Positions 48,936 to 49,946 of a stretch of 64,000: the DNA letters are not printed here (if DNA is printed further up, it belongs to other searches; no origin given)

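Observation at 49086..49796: Non-canonical architecture: HIGH-motif cytidylyltransferase-like domain fused to a PMI-type cupin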

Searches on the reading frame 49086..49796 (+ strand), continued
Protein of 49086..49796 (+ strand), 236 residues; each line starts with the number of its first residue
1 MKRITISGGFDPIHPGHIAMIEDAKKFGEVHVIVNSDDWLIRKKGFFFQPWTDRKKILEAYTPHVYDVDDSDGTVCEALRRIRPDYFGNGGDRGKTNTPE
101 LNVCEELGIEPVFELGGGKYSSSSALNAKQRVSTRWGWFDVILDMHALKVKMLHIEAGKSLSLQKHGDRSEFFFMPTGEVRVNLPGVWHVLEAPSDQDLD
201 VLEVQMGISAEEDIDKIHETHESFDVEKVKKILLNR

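Call 36: find_related_loci(query=A2, collection=metagenome_contigs, flank=10000)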
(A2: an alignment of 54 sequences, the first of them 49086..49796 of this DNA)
Query A2 (236 aa) in metagenome_contigs; peptide patterns used: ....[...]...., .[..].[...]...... (x = any residue, [..] = any of these).
600 stretches matched a pattern (row limit reached: there are more); 565 encode a relative of the query (tblastn E <= 1e-3); the best 80 are kept; 80 distinct loci.
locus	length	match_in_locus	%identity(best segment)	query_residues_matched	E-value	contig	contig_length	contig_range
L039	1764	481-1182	80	2-235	5e-135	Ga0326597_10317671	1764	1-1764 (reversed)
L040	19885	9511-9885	65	4-126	5e-50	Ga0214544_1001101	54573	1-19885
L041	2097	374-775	57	4-135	8e-50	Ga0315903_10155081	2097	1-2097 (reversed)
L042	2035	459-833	62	4-126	4e-48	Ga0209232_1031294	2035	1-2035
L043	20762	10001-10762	40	1-216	7e-46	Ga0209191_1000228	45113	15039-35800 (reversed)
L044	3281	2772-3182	57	4-138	7e-46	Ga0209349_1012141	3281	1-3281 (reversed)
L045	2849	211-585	56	4-126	2e-45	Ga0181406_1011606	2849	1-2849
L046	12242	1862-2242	58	2-126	2e-44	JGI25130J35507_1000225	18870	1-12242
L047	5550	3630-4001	57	4-125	1e-44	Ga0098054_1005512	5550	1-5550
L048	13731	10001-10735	39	1-213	4e-44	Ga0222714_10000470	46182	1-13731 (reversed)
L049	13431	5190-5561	56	4-125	1e-43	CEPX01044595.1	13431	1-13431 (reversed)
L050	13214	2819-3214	55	2-131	5e-44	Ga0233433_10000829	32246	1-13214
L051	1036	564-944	57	2-126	2e-46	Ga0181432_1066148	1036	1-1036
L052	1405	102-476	56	4-126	2e-45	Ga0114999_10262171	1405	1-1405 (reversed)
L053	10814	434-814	55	2-126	1e-43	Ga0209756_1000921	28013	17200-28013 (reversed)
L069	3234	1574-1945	55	4-125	5e-43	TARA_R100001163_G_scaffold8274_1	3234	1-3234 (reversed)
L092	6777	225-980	39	4-222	3e-41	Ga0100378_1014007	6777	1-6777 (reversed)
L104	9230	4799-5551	38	1-217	5e-40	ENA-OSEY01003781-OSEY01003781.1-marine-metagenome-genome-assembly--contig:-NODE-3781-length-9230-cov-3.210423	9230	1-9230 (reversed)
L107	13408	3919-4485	39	4-180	7e-40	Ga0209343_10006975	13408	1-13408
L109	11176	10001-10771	36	4-231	8e-40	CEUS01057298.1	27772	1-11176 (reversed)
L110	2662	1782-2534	39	1-216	8e-40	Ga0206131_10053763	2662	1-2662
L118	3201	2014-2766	37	1-217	2e-39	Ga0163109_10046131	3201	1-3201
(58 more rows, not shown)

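Call 37: fold_search(model_id=the predicted structure, library=pdb)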
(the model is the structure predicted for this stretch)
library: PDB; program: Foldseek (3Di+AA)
matches with E <= 10: 1852; with E <= 0.001: 179
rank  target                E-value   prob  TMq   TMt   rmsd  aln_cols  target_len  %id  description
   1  1coz_A                6.0e-06  1.00  0.43  0.75   3.5       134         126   19  CTP:GLYCEROL-3-PHOSPHATE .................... FROM BACILLUS SUBTILIS (released 1999-10-06)
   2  3glv_A                7.6e-06  1.00  0.43  0.79   2.6       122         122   22  Crystal structure of the lipopolysaccharide core biosynthesis protein from Thermoplasma volcanium GSS1 (released 2009-05-12)
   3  5x3d                  1.6e-05  1.00  0.43  0.77   2.7       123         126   24  Crystal structure of HEP-CMP-bound form of cytidylyltransferase (CyTase) domain of Fom1 from Streptomyces wedmorensis (released 2017-09-13)
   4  2b7l_B                1.7e-05  1.00  0.37  0.72   3.7       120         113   18  Crystal Structure of CTP:Glycerol-3-Phosphate Cytidylyltransferase from Staphylococcus aureus (released 2006-06-27)
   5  4zcs_D                1.7e-05  1.00  0.40  0.62   4.5       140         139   20  Crystal structure of the C-terminal catalytic domain of Plasmodium falciparum CTP:phosphocholine cytidylyltransferase  (released 2016-08-17)
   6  4qm9_A                2.7e-05  1.00  0.29  0.43   9.7       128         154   12  Crystal Structure of a Putative Cysteine Dioxygenase From Bacillus subtilis with Cys-bound (released 2014-11-19)
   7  5xf2_E                2.9e-05  1.00  0.43  0.70   1.8       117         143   26  Crystal structure of SeMet-HldC from Burkholderia pseudomallei (released 2017-07-19)
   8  4zcq                  2.9e-05  1.00  0.38  0.63   4.2       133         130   22  Crystal structure of the C-terminal catalytic domain of Plasmodium falciparum CTP:phosphocholine cytidylyltransferase in (released 2016-09-14)
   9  9hsm                  2.9e-05  1.00  0.38  0.62   3.9       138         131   22  Crystal structure of C-terminal catalytic domain of Plasmodium falciparum CTP:phosphocholine cytidylyltransferase with N (released 2025-02-05)
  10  5xf2_B                3.3e-05  1.00  0.47  0.68   2.5       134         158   23  Crystal structure of SeMet-HldC from Burkholderia pseudomallei (released 2017-07-19)
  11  9hsk                  3.3e-05  1.00  0.37  0.62   4.1       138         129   22  Crystal structure of C-terminal catalytic domain of Plasmodium falciparum CTP:phosphocholine cytidylyltransferase with p (released 2025-02-05)
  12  9hsf                  3.7e-05  1.00  0.40  0.67   3.4       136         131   20  Crystal structure of C-terminal catalytic domain of Plasmodium falciparum CTP:phosphocholine cytidylyltransferase with 2 (released 2025-02-05)
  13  7q2l                  3.9e-05  1.00  0.37  0.62   3.8       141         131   20  Crystal structure of the C-terminal catalytic domain of Plasmodium falciparum CTP:phosphocholine cytidylyltransferase wi (released 2022-11-09)
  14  4b29                  3.9e-05  1.00  0.28  0.34  16.9       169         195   11  Crystal structures of DMSP lyases RdDddP and RnDddQII (released 2012-07-25)
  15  4xsv                  4.2e-05  1.00  0.42  0.33   3.7       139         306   17  Human CTP: Phosphoethanolamine Cytidylyltransferase in complex with CTP (released 2016-03-16)
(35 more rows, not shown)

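Call 44: search_protein_families(library=pfam, alignment_id=A3, max_evalue=0.00001)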
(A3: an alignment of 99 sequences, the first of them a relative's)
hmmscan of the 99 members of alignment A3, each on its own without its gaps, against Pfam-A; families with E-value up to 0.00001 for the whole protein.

A. member 1, L043:8050-8700:- (216 aa): 1 family
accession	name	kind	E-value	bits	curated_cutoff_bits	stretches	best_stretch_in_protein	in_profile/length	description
PF05050.19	Methyltransf_21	-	3.3e-12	47.3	22.7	1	46-201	2-171/173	Methyltransferase FkbM domain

B. families by the number of members that match (of 99 scanned): 98 families (the first 25 are shown)
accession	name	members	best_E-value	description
PF16363.11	GDP_Man_Dehyd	5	1.1e-120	GDP-mannose 4,6 dehydratase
PF01370.27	Epimerase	5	8e-61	NAD dependent epimerase/dehydratase family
PF01066.26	CDP-OH_P_transf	4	2.1e-31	CDP-alcohol phosphatidyltransferase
PF00534.26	Glycos_transf_1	3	1.6e-69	Glycosyl transferases group 1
PF13692.12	Glyco_trans_1_4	3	2.1e-52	Glycosyl transferases group 1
PF08459.17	UvrC_RNaseH_dom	3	9.4e-45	UvrC RNAse H endonuclease domain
PF22920.2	UvrC_RNaseH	3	2.1e-19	UvrC Ribonuclease H-like domain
PF04321.23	RmlD_sub_bind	3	3.4e-14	RmlD substrate binding domain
PF20706.3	GT4-conflict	3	5.5e-13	Family 4 Glycosyltransferase in conflict systems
PF01541.30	GIY-YIG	3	1.8e-11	GIY-YIG catalytic domain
PF02151.25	UVR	3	6.1e-10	UvrB/uvrC motif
PF14520.12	HHH_5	3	4.1e-09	Helix-hairpin-helix domain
PF01501.26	Glyco_transf_8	3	7.9e-08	Glycosyl transferase family 8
PF12826.13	HHH_2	3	7.1e-07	Helix-hairpin-helix motif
PF00342.24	PGI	2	4.7e-73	Phosphoglucose isomerase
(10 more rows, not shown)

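Call 48: get_annotated_region(hit=H4, flank=8000)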
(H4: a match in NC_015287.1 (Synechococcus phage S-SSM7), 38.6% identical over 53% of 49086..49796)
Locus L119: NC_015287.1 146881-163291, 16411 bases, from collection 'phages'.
description: Synechococcus phage S-SSM7, complete genome.
organism: Synechococcus phage S-SSM7 (NCBI taxid 445686)
taxonomy: Viruses; Duplodnaviria; Heunggongvirae; Uroviricota; Caudoviricetes; Kyanoviridae; Lipsvirus; Lipsvirus ssm7
host: Synechococcus sp. WH8109; source: Sargasso Sea; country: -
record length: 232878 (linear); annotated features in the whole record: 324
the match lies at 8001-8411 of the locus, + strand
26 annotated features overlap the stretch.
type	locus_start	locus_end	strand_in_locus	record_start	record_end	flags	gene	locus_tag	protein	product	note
CDS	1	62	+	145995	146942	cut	gp44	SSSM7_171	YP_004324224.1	clamp loader of DNA polymerase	T4-LIKE GC: 157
CDS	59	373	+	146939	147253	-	-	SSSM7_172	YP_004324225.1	hypothetical protein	T4-LIKE GC: 158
CDS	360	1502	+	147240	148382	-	-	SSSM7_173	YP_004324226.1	putative cytoplasmic protein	T4-LIKE GC: 1216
CDS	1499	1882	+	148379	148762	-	gp62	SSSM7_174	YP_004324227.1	clamp loader of DNA polymerase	T4-LIKE GC: 167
CDS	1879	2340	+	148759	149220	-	regA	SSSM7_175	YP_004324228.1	translation repressor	endoribonuclease; T4-LIKE GC: 168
CDS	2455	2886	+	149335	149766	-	hsp20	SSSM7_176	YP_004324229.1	Hsp20 heat shock protein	T4-LIKE GC: 170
CDS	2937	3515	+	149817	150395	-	-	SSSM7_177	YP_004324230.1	2OG-Fe(II) oxygenase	T4-LIKE GC: 1354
CDS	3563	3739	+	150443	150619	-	-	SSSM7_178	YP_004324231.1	hypothetical protein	T4-LIKE GC: 432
CDS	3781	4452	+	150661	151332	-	-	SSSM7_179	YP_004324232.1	hypothetical protein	T4-LIKE GC: 945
CDS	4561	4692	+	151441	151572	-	-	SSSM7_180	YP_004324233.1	hypothetical protein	T4-LIKE GC: 1355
tRNA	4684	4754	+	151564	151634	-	-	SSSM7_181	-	tRNA-Gly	-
CDS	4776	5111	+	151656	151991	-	-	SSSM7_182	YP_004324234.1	hypothetical protein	T4-LIKE GC: 176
CDS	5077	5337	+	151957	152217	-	-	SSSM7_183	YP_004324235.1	hypothetical protein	T4-LIKE GC: 177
CDS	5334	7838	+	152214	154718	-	gp43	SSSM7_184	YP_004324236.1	DNA polymerase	T4-LIKE GC: 178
CDS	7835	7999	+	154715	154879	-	-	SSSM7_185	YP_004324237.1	hypothetical protein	T4-LIKE GC: 1356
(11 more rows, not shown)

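Call 49: get_annotated_region(hit=H8, flank=6000)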
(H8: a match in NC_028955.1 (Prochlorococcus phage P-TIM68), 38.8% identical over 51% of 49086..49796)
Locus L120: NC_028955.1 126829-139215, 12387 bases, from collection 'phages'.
description: Prochlorococcus phage P-TIM68, complete genome.
organism: Prochlorococcus phage P-TIM68 (NCBI taxid 1542477)
taxonomy: Viruses; Duplodnaviria; Heunggongvirae; Uroviricota; Caudoviricetes; Kyanoviridae; Haifavirus; Haifavirus tim68
host: Prochlorococcus sp. MIT9515; source: -; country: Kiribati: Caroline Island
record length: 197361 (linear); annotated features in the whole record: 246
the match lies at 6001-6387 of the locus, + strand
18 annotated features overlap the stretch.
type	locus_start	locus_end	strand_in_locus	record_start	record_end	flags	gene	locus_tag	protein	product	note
CDS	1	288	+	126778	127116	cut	-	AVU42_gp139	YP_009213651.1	putative photosystem II protein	PsbN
CDS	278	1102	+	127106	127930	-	-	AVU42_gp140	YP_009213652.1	DNA methyltransferase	-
CDS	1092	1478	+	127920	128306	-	-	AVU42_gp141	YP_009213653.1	clamp loader of DNA polymerase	-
CDS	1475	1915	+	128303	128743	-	-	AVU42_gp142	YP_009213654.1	translation repressor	RegA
CDS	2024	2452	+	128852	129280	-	-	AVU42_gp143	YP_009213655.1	Hsp20 heat shock protein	-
CDS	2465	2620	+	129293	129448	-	-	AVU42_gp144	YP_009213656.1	hypothetical protein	-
CDS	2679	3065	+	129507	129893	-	-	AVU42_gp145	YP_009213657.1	hypothetical protein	-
CDS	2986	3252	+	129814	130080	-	-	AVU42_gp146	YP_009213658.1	hypothetical protein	-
CDS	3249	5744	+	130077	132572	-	-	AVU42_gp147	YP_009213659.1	DNA polymerase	-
CDS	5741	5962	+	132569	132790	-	-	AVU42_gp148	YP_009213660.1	hypothetical protein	-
CDS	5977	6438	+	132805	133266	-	-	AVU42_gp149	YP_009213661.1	bifunctional heptose 7-phosphate kinase/heptose 1-phosphate adenyltransferase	-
CDS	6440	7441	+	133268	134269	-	-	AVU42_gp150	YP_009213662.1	putative RecA-like protein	UvsX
CDS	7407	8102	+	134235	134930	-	-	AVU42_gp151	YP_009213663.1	2OG-Fe(II) oxygenase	-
CDS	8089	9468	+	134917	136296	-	-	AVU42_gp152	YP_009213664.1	putative DNA primase-helicase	-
CDS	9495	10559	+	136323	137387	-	-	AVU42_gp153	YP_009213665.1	putative fructose-1,6-bisphosphate aldolase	-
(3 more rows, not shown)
